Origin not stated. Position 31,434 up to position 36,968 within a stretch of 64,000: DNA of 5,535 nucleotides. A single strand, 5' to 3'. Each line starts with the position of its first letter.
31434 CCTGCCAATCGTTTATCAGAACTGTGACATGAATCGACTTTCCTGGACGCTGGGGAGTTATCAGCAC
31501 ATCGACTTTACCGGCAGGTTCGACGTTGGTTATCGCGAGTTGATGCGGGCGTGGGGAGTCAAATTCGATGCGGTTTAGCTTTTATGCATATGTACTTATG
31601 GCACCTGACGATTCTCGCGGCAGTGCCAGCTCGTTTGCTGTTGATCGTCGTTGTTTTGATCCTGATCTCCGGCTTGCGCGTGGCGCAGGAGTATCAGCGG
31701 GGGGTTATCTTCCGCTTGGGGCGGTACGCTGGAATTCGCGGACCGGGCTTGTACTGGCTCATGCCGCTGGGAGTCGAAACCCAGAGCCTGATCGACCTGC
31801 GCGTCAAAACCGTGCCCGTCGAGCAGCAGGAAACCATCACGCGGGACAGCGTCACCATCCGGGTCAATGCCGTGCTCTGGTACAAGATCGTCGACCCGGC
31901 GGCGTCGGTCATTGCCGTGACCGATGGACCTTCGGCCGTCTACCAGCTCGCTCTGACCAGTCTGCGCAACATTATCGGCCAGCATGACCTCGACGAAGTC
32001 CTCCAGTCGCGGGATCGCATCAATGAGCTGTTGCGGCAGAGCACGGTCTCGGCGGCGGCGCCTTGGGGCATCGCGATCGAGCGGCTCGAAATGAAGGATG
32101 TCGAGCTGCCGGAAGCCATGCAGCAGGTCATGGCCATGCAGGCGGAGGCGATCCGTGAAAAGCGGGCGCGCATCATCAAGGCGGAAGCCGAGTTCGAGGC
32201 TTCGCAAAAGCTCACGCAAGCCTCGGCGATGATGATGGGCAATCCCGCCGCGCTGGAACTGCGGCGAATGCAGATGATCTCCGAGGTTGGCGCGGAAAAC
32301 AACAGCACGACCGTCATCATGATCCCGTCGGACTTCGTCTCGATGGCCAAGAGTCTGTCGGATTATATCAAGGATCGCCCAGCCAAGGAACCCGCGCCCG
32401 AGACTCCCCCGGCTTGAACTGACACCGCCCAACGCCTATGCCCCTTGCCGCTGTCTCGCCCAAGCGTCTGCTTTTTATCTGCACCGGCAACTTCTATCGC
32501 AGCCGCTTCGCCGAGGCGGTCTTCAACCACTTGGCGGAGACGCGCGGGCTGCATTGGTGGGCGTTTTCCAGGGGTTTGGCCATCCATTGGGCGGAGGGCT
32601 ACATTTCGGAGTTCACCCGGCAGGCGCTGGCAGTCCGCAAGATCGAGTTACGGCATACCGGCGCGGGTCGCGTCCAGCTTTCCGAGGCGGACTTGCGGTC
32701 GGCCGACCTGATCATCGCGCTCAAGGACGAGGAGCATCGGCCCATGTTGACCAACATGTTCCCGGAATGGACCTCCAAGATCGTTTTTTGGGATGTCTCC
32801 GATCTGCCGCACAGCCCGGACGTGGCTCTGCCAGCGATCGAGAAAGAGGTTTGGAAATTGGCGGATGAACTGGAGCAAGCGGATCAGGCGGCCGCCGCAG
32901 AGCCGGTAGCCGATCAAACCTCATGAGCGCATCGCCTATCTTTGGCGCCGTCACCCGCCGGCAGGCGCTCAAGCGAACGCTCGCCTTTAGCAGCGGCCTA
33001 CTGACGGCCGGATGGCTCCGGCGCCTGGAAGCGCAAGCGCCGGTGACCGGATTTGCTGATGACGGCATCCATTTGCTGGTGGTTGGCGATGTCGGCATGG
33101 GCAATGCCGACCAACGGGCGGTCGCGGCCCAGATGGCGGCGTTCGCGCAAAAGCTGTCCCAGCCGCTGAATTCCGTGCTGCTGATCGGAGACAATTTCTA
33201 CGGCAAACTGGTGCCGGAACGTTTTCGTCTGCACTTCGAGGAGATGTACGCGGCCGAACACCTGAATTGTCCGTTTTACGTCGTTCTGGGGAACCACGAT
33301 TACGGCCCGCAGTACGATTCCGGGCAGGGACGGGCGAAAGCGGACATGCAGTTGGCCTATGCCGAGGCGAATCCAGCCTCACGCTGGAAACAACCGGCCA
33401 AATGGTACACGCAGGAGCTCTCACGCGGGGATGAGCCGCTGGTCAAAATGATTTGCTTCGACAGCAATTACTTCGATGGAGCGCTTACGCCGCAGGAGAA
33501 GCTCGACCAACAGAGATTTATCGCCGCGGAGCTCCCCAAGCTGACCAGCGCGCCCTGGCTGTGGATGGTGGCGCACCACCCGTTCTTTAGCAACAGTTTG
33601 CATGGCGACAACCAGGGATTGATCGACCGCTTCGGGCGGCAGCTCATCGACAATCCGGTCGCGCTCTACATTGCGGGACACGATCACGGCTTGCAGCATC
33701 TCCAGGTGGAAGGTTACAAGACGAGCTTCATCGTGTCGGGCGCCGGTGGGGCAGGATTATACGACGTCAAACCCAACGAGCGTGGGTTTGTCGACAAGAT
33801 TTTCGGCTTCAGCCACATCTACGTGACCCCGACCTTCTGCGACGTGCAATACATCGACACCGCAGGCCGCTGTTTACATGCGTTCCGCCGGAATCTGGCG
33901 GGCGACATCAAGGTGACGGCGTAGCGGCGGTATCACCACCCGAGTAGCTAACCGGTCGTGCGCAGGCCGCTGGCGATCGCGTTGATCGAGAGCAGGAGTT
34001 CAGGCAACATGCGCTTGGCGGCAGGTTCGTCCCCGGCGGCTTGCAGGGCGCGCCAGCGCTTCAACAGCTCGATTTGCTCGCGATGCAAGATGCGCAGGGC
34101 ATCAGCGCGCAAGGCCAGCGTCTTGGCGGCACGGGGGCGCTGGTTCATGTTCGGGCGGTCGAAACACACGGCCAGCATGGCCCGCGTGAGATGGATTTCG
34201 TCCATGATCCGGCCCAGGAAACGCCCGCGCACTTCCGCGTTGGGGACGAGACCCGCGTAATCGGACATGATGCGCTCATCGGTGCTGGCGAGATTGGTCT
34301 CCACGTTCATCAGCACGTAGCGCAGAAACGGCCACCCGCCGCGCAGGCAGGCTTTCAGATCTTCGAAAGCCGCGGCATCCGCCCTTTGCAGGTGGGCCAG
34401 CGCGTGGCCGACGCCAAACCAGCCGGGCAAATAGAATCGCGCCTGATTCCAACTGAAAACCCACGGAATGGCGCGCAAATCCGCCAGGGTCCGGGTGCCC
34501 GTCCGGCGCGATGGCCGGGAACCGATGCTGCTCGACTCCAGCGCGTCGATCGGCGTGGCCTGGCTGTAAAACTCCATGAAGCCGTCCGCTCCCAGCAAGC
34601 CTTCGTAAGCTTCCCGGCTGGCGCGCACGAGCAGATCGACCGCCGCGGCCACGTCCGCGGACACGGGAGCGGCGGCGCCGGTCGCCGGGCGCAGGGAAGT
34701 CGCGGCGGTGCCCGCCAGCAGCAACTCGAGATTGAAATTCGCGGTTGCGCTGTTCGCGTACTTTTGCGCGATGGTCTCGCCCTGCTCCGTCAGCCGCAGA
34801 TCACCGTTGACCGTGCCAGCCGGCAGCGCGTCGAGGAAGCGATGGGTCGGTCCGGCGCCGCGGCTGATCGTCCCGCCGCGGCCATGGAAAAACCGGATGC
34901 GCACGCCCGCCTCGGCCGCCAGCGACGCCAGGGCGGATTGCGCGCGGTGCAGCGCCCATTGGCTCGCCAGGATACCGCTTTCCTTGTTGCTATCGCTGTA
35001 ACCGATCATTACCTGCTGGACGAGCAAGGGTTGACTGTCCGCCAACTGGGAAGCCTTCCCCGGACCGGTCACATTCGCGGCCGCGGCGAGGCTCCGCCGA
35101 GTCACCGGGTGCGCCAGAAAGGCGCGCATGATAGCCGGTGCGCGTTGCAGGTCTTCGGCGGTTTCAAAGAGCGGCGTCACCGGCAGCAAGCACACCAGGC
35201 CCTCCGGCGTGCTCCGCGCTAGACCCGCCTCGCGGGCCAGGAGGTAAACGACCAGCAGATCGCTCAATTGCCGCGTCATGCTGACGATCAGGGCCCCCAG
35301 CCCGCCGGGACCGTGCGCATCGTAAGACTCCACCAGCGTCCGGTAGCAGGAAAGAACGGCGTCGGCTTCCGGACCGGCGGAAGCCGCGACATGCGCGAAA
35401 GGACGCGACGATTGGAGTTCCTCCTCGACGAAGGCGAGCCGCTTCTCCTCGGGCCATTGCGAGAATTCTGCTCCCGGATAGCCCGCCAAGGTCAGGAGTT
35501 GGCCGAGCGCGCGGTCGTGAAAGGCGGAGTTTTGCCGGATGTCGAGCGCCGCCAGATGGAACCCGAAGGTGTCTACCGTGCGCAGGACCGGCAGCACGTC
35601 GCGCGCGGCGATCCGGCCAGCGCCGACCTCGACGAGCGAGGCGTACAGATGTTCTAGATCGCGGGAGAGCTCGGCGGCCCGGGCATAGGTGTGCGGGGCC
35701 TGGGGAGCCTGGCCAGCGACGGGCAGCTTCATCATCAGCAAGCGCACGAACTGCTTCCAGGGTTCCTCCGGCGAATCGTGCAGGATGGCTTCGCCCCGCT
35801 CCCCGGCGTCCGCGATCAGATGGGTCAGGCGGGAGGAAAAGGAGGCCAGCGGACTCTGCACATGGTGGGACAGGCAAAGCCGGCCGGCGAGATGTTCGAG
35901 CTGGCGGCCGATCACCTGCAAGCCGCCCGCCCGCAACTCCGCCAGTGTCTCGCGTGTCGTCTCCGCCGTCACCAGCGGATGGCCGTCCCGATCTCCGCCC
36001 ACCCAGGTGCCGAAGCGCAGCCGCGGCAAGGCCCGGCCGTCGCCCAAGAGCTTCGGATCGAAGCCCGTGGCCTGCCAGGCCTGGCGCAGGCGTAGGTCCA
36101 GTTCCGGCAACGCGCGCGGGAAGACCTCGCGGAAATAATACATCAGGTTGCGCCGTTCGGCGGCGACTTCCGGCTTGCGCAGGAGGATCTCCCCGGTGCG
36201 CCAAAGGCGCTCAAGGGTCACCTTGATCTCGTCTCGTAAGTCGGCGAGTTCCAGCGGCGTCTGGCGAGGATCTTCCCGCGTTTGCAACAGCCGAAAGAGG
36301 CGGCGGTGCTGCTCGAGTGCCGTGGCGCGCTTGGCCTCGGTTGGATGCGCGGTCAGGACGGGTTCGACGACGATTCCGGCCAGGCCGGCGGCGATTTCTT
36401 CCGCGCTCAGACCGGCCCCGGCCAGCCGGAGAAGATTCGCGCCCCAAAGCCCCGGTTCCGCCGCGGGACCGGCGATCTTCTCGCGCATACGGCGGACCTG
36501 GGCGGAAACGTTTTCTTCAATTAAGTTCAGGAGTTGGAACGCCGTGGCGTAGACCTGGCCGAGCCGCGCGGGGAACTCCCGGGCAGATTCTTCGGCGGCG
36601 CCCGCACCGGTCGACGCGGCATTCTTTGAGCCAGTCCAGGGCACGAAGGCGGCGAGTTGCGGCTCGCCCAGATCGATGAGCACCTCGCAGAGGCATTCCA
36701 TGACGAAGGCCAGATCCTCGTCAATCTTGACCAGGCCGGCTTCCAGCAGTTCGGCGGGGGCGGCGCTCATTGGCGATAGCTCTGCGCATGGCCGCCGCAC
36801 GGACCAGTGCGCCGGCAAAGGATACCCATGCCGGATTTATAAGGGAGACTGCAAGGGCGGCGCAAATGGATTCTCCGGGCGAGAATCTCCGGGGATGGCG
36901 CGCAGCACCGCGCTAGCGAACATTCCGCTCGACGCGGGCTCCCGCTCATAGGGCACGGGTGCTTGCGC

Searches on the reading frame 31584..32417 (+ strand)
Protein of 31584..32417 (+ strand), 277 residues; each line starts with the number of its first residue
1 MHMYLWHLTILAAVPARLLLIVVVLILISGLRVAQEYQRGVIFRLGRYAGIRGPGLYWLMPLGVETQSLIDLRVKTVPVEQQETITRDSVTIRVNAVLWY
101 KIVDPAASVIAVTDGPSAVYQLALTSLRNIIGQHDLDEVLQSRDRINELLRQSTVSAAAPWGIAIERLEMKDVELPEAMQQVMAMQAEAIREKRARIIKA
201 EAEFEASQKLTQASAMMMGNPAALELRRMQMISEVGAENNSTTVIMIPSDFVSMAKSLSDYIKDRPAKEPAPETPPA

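Call 3: search_protein_families(library=pfam, proteins=[window:31584-32417:+], max_evalue=0.01)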
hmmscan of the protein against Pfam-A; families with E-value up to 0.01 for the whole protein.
window:31584-32417:+ (277 aa): 2 families
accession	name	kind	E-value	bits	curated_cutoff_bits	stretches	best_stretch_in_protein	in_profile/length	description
PF01145.31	Band_7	-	5.6e-34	118.1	23.6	1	33-203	2-175/176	SPFH domain / Band 7 family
PF13421.11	Band_7_1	-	0.0027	17.8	24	0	124-186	142-206/211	SPFH domain-Band 7 family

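Call 4: search_protein_families(library=padloc, proteins=[window:31584-32417:+], max_evalue=0.1)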
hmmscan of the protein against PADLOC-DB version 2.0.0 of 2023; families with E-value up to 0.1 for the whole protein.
window:31584-32417:+ (277 aa): 0 families

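Call 24: find_homologous_proteins(query=window:31584-32417:+, max_evalue=1e-20)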
Query window:31584-32417:+ (277 aa): 7994 proteins with E <= 1e-20 among 8000 candidates; the best 120 are listed.
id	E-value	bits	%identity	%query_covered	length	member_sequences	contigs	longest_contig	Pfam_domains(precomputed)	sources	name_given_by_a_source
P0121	1.5e-144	498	92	88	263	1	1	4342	PF01145.32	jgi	jgi:regulator of protease activity HflC (stomatin/prohibitin superfamily)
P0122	6.7e-143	492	89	93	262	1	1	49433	PF01145.32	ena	-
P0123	1.5e-142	491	91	89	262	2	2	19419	PF01145.32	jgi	jgi:regulator of protease activity HflC (stomatin/prohibitin superfamily)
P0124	5.5e-142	489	87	94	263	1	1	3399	PF01145.32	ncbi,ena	-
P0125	1.4e-141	488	90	89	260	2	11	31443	PF01145.32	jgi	jgi:regulator of protease activity HflC (stomatin/prohibitin superfamily)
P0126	3.8e-141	487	89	94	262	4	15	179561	PF01145.32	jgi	jgi:regulator of protease activity HflC (stomatin/prohibitin superfamily)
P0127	1.2e-139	482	90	90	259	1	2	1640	PF01145.32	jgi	jgi:regulator of protease activity HflC (stomatin/prohibitin superfamily)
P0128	2.9e-137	474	85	94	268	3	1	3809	PF01145.32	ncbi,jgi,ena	jgi:regulator of protease activity HflC (stomatin/prohibitin superfamily)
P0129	8.5e-126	436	79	91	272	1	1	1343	PF01145.32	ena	-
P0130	2.5e-124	432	77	92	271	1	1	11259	PF01145.32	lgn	-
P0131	2.7e-124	431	77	92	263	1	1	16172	PF01145.32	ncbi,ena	-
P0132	6.2e-124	430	73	98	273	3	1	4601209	PF01145.32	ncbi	-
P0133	6.7e-124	430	79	90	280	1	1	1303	PF01145.32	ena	-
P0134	1.6e-123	429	79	90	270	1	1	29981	PF01145.32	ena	-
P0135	3.9e-123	428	77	93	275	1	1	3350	PF01145.32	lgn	-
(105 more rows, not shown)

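Call 25: find_encoding_contigs(protein=P0126, flank=7000, max_places=3)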
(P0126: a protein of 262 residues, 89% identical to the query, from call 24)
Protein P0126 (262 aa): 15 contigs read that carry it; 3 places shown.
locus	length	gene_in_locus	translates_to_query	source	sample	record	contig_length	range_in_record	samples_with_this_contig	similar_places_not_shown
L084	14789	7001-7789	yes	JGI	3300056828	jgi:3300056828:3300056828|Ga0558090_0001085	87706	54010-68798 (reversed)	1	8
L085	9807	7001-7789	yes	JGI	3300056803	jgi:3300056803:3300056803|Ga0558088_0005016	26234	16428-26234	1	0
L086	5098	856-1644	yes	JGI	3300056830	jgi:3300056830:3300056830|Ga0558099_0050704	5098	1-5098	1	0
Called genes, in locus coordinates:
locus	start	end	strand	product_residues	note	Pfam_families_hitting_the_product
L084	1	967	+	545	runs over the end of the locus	PF00004:AAA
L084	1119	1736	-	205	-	PF01196:Ribosomal_L17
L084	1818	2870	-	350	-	PF01193:RNA_pol_L, PF01000:RNA_pol_A_bac, PF03118:RNA_pol_A_CTD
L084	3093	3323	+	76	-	-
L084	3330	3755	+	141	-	PF01850:PIN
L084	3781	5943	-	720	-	PF10101:DUF2339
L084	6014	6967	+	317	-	PF01116:F_bP_aldolase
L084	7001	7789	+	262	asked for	PF01145:Band_7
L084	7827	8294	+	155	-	PF01451:LMWPc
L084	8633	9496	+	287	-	PF11306:DUF3108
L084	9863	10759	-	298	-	PF08823:PG_binding_2 (faint), PF01471:PG_binding_1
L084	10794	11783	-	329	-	PF01520:Amidase_3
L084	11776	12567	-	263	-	-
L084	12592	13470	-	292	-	PF00227:Proteasome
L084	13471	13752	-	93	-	PF20513:UBact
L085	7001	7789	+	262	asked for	PF01145:Band_7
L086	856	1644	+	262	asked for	PF01145:Band_7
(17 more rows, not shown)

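Call 26: find_encoding_contigs(protein=P0132, flank=7000, max_places=2)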
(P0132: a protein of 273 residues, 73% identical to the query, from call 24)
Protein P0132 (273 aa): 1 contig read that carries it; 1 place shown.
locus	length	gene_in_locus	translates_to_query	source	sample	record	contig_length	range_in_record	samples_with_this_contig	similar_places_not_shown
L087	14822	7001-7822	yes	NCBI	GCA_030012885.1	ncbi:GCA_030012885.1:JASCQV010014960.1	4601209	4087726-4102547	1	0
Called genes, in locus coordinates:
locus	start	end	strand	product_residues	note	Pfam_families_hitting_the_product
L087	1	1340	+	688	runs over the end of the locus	PF09899:DUF2126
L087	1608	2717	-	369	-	-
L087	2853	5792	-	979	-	PF10101:DUF2339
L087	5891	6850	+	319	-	PF01116:F_bP_aldolase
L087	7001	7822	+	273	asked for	PF01145:Band_7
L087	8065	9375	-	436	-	PF01663:Phosphodiest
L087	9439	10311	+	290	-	PF11306:DUF3108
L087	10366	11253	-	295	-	PF01471:PG_binding_1, PF08823:PG_binding_2 (faint), PF01471:PG_binding_1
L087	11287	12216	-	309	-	PF01520:Amidase_3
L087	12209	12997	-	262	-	-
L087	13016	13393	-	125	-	-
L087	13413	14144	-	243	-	PF00227:Proteasome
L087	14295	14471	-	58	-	PF20513:UBact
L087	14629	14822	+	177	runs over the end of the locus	-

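Call 58: search_protein_families(library=ncbifam, proteins=[window:31584-32417:+], max_evalue=0.001)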
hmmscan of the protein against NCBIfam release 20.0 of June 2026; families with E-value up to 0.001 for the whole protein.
window:31584-32417:+ (277 aa): 4 families
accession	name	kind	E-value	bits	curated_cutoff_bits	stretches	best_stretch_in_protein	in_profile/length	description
TIGR01933.1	hflK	equivalog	5.2e-20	72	159.4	1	32-207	2-179/261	FtsH protease activity modulator HflK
NF008181.0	PRK10930.1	equivalog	3.4e-12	45.9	660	1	21-206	87-272/419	FtsH protease activity modulator HflK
TIGR01932.1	hflC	equivalog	1.4e-08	34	134.4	1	20-154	9-156/318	protease modulator HflC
NF008259.0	PRK11029.1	equivalog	1e-06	28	427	1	19-152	8-153/334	protease modulator HflC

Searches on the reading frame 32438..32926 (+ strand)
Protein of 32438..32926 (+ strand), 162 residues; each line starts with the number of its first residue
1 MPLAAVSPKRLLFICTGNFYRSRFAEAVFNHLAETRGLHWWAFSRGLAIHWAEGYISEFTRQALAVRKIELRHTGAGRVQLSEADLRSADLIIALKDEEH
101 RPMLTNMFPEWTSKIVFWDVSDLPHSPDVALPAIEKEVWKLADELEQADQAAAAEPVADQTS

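Call 3: search_protein_families(library=pfam, proteins=[window:32438-32926:+], max_evalue=0.01)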
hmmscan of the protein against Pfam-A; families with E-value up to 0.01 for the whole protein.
window:32438-32926:+ (162 aa): 1 family
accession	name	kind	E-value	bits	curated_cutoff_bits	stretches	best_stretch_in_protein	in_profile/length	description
PF01451.26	LMWPc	-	2.4e-13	50.9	23.2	1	12-116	2-105/144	Low molecular weight phosphotyrosine protein phosphatase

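Call 4: search_protein_families(library=padloc, proteins=[window:32438-32926:+], max_evalue=0.1)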
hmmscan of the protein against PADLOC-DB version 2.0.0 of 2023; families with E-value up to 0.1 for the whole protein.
window:32438-32926:+ (162 aa): 0 families

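Call 58: search_protein_families(library=ncbifam, proteins=[window:32438-32926:+], max_evalue=0.001)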
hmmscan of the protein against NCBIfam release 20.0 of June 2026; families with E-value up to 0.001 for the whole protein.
window:32438-32926:+ (162 aa): 0 families

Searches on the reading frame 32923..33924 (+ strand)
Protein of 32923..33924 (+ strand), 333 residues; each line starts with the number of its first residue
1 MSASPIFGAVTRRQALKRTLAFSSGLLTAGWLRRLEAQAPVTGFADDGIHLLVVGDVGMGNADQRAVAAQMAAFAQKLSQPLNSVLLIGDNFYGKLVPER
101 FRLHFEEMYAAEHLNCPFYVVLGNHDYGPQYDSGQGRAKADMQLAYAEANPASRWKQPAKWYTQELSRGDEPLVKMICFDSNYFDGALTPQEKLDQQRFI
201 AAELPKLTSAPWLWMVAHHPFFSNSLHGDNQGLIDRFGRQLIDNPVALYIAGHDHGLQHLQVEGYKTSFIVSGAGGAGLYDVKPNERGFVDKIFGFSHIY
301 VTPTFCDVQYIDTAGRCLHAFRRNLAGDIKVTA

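Call 3: search_protein_families(library=pfam, proteins=[window:32923-33924:+], max_evalue=0.01)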
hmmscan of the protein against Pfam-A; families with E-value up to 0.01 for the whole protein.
window:32923-33924:+ (333 aa): 1 family
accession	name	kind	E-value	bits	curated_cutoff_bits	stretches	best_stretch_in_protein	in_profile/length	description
PF00149.33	Metallophos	-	1.5e-12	48.8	21.5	1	50-256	2-190/191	Calcineurin-like phosphoesterase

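Call 4: search_protein_families(library=padloc, proteins=[window:32923-33924:+], max_evalue=0.1)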
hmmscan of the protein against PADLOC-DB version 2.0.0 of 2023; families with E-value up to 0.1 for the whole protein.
window:32923-33924:+ (333 aa): 0 families

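Call 58: search_protein_families(library=ncbifam, proteins=[window:32923-33924:+], max_evalue=0.001)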
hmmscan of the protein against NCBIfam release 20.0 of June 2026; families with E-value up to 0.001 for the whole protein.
window:32923-33924:+ (333 aa): 0 families

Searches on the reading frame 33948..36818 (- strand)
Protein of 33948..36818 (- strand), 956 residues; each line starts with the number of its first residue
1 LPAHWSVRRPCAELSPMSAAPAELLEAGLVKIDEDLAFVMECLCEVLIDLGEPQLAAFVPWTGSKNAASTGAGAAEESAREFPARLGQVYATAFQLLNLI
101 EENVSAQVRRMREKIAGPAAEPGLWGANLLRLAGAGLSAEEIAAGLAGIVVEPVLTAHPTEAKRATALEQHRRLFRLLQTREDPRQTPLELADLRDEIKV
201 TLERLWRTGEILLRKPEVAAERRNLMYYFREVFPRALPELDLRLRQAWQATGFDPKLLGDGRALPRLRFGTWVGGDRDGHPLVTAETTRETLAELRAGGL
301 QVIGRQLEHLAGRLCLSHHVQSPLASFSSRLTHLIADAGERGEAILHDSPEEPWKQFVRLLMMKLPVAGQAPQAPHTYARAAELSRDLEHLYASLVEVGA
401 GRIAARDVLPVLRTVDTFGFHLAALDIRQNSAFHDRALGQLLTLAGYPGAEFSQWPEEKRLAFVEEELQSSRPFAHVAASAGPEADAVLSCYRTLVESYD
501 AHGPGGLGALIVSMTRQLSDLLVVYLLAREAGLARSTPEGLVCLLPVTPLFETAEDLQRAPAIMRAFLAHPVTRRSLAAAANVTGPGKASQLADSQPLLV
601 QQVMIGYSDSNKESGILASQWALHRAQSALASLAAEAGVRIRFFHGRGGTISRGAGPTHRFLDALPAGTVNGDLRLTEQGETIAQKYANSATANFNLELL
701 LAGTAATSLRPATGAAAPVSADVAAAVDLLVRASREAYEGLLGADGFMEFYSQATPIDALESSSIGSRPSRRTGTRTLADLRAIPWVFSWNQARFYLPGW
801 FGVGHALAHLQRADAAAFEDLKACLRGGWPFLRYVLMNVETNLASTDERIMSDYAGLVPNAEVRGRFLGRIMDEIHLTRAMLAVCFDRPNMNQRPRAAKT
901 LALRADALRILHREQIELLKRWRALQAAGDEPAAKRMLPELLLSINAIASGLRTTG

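Call 3: search_protein_families(library=pfam, proteins=[window:33948-36818:-], max_evalue=0.01)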
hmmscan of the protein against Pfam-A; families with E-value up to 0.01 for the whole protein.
window:33948-36818:- (956 aa): 1 family
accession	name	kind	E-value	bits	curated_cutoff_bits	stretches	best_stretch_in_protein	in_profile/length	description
PF00311.23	PEPcase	-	2.6e-211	704.5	22.4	1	86-956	65-919/919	Phosphoenolpyruvate carboxylase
